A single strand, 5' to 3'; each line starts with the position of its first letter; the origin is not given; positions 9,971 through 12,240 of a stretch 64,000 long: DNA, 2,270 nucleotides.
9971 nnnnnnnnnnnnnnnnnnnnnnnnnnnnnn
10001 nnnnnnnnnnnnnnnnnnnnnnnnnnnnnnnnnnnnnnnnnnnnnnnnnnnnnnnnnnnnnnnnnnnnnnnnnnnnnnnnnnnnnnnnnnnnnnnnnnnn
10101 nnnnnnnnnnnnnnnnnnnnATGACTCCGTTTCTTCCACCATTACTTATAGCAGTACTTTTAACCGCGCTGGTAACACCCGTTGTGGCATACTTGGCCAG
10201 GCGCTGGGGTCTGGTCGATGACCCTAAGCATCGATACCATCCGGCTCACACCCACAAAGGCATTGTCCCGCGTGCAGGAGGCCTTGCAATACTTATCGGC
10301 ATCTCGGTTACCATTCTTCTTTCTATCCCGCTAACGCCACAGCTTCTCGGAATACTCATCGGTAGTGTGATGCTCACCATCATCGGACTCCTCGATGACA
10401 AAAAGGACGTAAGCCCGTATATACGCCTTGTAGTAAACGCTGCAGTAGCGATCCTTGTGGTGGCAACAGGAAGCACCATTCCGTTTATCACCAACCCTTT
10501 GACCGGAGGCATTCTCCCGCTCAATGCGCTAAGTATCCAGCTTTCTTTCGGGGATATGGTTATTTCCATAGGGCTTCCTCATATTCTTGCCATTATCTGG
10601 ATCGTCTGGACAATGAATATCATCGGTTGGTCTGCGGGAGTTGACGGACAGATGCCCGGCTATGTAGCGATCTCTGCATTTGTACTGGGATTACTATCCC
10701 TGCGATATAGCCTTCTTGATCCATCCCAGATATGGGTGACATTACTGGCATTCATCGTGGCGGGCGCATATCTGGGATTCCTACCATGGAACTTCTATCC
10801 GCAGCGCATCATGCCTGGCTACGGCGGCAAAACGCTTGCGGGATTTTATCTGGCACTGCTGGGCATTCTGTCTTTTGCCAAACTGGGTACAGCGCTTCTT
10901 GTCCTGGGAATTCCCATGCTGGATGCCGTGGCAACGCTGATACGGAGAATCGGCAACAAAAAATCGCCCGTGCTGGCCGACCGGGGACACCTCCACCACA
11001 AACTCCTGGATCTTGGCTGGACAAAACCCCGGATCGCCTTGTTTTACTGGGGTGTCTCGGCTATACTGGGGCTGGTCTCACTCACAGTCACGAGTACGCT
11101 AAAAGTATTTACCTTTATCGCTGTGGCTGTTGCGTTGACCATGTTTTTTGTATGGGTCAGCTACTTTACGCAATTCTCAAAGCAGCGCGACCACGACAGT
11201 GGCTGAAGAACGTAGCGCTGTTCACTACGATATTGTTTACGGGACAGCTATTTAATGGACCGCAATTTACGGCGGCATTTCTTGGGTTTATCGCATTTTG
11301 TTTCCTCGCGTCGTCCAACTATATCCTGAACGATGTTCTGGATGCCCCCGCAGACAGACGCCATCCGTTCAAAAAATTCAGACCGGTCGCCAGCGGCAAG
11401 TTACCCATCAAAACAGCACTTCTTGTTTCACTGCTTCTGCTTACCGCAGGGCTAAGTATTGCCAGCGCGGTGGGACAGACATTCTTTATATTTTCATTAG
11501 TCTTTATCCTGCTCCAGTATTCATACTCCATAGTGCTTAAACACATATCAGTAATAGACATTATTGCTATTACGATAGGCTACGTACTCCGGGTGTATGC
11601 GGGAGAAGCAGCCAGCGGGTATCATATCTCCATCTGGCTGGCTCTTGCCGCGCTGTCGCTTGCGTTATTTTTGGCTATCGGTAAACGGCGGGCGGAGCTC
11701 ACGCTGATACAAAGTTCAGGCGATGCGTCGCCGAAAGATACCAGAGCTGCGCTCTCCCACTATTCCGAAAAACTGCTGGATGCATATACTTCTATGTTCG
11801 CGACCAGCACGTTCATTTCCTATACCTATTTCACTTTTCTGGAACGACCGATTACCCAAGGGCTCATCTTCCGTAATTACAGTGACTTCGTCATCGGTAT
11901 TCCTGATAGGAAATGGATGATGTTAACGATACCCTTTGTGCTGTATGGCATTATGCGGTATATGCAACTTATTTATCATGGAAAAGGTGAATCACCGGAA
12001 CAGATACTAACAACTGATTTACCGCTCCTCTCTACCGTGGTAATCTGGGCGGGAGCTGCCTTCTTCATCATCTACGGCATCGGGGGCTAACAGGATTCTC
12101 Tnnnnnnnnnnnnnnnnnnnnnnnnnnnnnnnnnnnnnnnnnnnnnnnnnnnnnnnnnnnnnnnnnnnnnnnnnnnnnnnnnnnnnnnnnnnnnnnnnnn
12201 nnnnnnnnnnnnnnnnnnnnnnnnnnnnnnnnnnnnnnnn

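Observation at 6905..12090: Membrane glycan-assembly cluster: processive GT2 (QxxRW), ArnT/PMT-like GT, WecA/MraY-like GT4 and an overlapping UbiA-family DPPR-synthase-like gene.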

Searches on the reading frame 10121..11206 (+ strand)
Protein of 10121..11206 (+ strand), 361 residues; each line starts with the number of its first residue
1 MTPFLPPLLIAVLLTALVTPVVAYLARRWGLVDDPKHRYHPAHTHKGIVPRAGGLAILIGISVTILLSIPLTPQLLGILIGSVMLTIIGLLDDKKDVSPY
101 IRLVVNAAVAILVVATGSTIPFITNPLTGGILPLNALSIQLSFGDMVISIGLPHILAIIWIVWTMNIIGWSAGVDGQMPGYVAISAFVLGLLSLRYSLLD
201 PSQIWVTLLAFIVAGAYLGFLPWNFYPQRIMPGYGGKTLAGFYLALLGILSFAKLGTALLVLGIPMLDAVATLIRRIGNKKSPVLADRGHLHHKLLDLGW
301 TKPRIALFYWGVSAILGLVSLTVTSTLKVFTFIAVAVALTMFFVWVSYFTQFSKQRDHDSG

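Call 3: search_protein_families(library=pfam, proteins=[window:10121-11206:+], max_evalue=0.01)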
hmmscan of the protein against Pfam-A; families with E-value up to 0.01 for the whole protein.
window:10121-11206:+ (361 aa): 1 family
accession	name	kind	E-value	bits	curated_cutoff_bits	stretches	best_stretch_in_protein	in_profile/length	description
PF00953.26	Glycos_transf_4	-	2.1e-22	80.2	27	1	76-250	2-158/160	Glycosyl transferase family 4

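Call 4: search_protein_families(library=ncbifam, proteins=[window:10121-11206:+], max_evalue=0.01)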
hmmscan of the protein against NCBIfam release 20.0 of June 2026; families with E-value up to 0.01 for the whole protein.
window:10121-11206:+ (361 aa): 3 families
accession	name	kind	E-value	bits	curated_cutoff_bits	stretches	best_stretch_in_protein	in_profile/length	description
TIGR02380.1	ECA_wecA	exception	2e-30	106.1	326.05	1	9-350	4-334/346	UDP-N-acetylglucosamine--undecaprenyl-phosphate N-acetylglucosaminephosphotransferase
NF053644.1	MraY_archaea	equivalog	4.7e-17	62.3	450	2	155-321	184-340/340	pseudomurein biosynthesis MraY family phospho-N-acetylmuramoyl-pentapeptide-transferase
TIGR00445.1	mraY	equivalog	5.9e-14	52.3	192.05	1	41-322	26-316/321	phospho-N-acetylmuramoyl-pentapeptide-transferase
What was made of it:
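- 10121..11206 (+): Polyprenyl-phosphate HexNAc-1-phosphate transferase family protein (PNPT; CAZy-independent 'Glycos_transf_4'), 361 aa. It is closer to WecA than to MraY. Motifs: LLDDKKD (10388-10408) and DRGHLHH (10979-10999). TIGR02380 (wecA) scores 106 bits and TIGR00445 (mraY) 52 bits; both are below their equivalog cutoffs (calls 3, 4).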

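Call 28: search_solved_structures(query=window:10121-11206:+, max_evalue=0.01, show_alignments=1)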
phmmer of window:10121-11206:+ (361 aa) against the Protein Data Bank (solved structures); distinct sequences matched with E-value up to 0.01: 4.
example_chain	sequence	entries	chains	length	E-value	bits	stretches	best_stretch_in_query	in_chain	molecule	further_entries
5jnq_A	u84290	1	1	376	2.6e-11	46.7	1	8-320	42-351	Phospho-N-acetylmuramoyl-pentapeptide-transferase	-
9zno_A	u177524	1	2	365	3e-10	43.2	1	8-323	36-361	Phospho-N-acetylmuramoyl-pentapeptide-transferase (MraY)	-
8g01_A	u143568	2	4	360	4.4e-10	42.7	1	38-323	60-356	Phospho-N-acetylmuramoyl-pentapeptide-transferase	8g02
8tlu_A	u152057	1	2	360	4.5e-10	42.6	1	36-323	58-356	Phospho-N-acetylmuramoyl-pentapeptide-transferase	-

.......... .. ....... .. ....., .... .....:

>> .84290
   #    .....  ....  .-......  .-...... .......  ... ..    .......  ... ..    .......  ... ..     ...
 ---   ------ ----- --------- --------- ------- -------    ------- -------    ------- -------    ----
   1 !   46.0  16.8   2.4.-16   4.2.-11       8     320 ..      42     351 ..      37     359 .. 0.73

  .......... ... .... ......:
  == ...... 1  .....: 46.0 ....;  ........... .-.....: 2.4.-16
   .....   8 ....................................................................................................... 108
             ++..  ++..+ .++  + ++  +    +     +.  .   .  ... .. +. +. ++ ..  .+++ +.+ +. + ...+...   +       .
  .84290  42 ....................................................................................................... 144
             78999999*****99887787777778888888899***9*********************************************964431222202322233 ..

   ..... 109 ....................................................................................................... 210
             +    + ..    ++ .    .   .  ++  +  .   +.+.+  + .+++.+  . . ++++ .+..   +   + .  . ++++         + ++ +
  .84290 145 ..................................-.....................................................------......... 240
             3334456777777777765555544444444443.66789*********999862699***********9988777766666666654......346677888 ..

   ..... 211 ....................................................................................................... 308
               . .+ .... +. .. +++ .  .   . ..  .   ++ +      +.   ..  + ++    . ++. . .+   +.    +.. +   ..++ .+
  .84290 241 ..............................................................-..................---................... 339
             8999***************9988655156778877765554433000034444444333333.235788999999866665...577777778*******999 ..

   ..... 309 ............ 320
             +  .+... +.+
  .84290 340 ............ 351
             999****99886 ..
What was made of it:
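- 10121..11206 (+): The best PDB matches are MraY structures at E 1e-10 to 1e-11 (call 28).
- GT4's only solved relatives by sequence are MraY proteins (call 28).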

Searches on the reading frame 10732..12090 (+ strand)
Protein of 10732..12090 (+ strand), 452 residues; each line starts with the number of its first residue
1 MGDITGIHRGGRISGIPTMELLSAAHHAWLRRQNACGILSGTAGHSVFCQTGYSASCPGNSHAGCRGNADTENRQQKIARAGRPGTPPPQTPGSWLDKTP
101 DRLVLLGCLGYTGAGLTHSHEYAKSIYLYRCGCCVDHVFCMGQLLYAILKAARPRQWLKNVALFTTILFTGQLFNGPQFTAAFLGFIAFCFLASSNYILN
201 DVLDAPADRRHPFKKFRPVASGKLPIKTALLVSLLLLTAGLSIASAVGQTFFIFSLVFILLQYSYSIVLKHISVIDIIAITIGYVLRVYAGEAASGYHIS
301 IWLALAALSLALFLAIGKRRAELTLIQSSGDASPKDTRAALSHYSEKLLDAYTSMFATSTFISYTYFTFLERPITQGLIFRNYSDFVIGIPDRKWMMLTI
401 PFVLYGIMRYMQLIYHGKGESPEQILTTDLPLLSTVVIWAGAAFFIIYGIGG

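Call 3: search_protein_families(library=pfam, proteins=[window:10732-12090:+], max_evalue=0.01)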
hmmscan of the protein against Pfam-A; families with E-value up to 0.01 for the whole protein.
window:10732-12090:+ (452 aa): 1 family
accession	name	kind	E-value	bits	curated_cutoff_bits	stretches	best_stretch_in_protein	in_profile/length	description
PF01040.23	UbiA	-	4.3e-20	72.5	34.2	1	172-315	15-156/250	UbiA prenyltransferase family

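Call 4: search_protein_families(library=ncbifam, proteins=[window:10732-12090:+], max_evalue=0.01)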
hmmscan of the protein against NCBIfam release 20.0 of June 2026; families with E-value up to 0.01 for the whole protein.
window:10732-12090:+ (452 aa): 20 families
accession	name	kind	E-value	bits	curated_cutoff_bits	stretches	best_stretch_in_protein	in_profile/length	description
NF008978.0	PRK12324.1-4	equivalog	1.4e-62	211.5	207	1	144-448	31-320/322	decaprenyl-phosphate phosphoribosyltransferase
NF008977.0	PRK12324.1-2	equivalog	3e-62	210.7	234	1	145-448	2-288/297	decaprenyl-phosphate phosphoribosyltransferase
NF006088.0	PRK08238.1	equivalog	1.3e-50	172.4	351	1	145-334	192-381/482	UbiA family prenyltransferase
NF008976.0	PRK12324.1-1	equivalog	1.1e-42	146.5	474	1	144-442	17-298/306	decaprenyl-phosphate phosphoribosyltransferase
NF009523.0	PRK12884.1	equivalog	1.2e-13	51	269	1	177-311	35-166/279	prenyltransferase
TIGR01475.1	ubiA_other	subfamily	9.8e-09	35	180.8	1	167-311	25-166/282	UbiA-like polyprenyltransferase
NF035940.1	prenyl_rel_EboC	equivalog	1.7e-08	34.2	250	1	181-282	40-139/292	UbiA-like protein EboC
TIGR01473.1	cyoE_ctaB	equivalog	1.8e-08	34.5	210.3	1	155-278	10-135/281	heme o synthase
NF009522.0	PRK12883.1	equivalog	8.4e-07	28.7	353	1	177-307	34-163/279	geranylgeranylglycerol-phosphate geranylgeranyltransferase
NF005742.0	PRK07566.1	equivalog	8.1e-06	25.1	313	1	195-298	81-186/315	chlorophyll synthase ChlG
NF009517.0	PRK12876.1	equivalog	1e-05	25.1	419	1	170-266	37-133/300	prenyltransferase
TIGR01474.1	ubiA_proteo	equivalog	1.1e-05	25.1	275.45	1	192-294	53-154/282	4-hydroxybenzoate octaprenyltransferase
TIGR01476.1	chlor_syn_BchG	subfamily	3.5e-05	23.4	212.3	1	215-296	71-157/283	(bacterio)chlorophyll synthase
NF045897.1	SCO3242_trans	equivalog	0.00012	21.8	260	1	197-303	48-144/287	SCO3242 family prenyltransferase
NF009521.0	PRK12882.1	equivalog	0.00015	21.1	296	1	161-308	22-166/280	geranylgeranylglycerol-phosphate geranylgeranyltransferase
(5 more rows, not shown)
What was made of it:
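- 11152..12090 (+): UbiA-superfamily polyprenyl-phosphate 5-phosphoribosyltransferase (DPPRS/PPPRS-like), 312 aa. Motifs: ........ (11188-11211), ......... (11329-11355), FKKFRP (11368-11385) and GKRRAE (11680-11697). NF008978 scores 211.5 bits against a cutoff of 207 (call 4).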
